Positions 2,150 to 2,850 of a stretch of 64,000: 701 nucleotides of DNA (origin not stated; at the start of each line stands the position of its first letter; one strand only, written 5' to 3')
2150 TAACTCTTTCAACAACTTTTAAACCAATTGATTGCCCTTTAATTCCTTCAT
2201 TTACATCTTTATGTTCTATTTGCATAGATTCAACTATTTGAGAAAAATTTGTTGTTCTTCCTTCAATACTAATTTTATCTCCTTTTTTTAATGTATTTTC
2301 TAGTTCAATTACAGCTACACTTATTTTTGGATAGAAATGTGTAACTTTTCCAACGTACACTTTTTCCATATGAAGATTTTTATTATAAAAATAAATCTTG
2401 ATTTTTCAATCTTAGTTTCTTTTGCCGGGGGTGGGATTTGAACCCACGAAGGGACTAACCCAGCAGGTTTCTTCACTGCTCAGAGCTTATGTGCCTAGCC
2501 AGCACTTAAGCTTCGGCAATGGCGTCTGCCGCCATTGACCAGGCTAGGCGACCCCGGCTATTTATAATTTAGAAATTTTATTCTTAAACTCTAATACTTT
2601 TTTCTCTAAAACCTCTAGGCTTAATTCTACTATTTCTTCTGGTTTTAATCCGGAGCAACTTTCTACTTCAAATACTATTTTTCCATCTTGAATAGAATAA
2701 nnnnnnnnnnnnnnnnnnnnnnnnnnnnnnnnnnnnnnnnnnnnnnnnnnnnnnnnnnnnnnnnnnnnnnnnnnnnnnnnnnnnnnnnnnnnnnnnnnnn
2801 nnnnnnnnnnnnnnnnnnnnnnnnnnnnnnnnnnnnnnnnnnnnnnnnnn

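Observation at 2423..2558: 136-nt class II tRNA locus that cannot be resolved with one canonical intron; a three-intron tRNA-Leu(UAA) model fits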

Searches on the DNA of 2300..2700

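Call 5: search_rna_families(source=window, start=2300, end=2700, threshold=evalue, max_evalue=10, show_alignments=5)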
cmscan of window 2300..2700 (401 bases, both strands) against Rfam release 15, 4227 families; matches with E-value up to 10: 7.
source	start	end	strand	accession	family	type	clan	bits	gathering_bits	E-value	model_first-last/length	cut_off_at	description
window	2368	2442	-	RF01569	DdR2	Gene; snRNA; snoRNA; CD-box;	-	18.5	80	2.8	1-83/83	no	Dictyostelium snoRNA DdR2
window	2422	2464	+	RF04354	Plastid-ycf2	Cis-reg;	-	18.3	65.7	0.34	1-75/75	no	Plastid-ycf2 5UTR RNA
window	2426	2458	+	RF04351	Plastid-psbl-rps4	Cis-reg;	-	17.2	68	0.54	1-53/53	no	Plastid-psbl-rps4 3UTR RNA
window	2636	2692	-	RF01175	snoU83D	Gene; snRNA; snoRNA; CD-box;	-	13.6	55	10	1-81/81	no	Small nucleolar RNA U83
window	2406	2453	-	RF00522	PreQ1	Cis-reg; riboswitch;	-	12.8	39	6.2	1-45/45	no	PreQ1 (pre queuosine) riboswitch aptamer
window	2431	2448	-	RF00023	tmRNA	Gene;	CL00001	12.3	47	0.0052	346-363/374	no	transfer-messenger RNA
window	2515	2530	+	RF01734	Fluoride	Cis-reg; riboswitch;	-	11.1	34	2.3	10-25/64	no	Fluoride riboswitch aptamer (crcB RNA motif)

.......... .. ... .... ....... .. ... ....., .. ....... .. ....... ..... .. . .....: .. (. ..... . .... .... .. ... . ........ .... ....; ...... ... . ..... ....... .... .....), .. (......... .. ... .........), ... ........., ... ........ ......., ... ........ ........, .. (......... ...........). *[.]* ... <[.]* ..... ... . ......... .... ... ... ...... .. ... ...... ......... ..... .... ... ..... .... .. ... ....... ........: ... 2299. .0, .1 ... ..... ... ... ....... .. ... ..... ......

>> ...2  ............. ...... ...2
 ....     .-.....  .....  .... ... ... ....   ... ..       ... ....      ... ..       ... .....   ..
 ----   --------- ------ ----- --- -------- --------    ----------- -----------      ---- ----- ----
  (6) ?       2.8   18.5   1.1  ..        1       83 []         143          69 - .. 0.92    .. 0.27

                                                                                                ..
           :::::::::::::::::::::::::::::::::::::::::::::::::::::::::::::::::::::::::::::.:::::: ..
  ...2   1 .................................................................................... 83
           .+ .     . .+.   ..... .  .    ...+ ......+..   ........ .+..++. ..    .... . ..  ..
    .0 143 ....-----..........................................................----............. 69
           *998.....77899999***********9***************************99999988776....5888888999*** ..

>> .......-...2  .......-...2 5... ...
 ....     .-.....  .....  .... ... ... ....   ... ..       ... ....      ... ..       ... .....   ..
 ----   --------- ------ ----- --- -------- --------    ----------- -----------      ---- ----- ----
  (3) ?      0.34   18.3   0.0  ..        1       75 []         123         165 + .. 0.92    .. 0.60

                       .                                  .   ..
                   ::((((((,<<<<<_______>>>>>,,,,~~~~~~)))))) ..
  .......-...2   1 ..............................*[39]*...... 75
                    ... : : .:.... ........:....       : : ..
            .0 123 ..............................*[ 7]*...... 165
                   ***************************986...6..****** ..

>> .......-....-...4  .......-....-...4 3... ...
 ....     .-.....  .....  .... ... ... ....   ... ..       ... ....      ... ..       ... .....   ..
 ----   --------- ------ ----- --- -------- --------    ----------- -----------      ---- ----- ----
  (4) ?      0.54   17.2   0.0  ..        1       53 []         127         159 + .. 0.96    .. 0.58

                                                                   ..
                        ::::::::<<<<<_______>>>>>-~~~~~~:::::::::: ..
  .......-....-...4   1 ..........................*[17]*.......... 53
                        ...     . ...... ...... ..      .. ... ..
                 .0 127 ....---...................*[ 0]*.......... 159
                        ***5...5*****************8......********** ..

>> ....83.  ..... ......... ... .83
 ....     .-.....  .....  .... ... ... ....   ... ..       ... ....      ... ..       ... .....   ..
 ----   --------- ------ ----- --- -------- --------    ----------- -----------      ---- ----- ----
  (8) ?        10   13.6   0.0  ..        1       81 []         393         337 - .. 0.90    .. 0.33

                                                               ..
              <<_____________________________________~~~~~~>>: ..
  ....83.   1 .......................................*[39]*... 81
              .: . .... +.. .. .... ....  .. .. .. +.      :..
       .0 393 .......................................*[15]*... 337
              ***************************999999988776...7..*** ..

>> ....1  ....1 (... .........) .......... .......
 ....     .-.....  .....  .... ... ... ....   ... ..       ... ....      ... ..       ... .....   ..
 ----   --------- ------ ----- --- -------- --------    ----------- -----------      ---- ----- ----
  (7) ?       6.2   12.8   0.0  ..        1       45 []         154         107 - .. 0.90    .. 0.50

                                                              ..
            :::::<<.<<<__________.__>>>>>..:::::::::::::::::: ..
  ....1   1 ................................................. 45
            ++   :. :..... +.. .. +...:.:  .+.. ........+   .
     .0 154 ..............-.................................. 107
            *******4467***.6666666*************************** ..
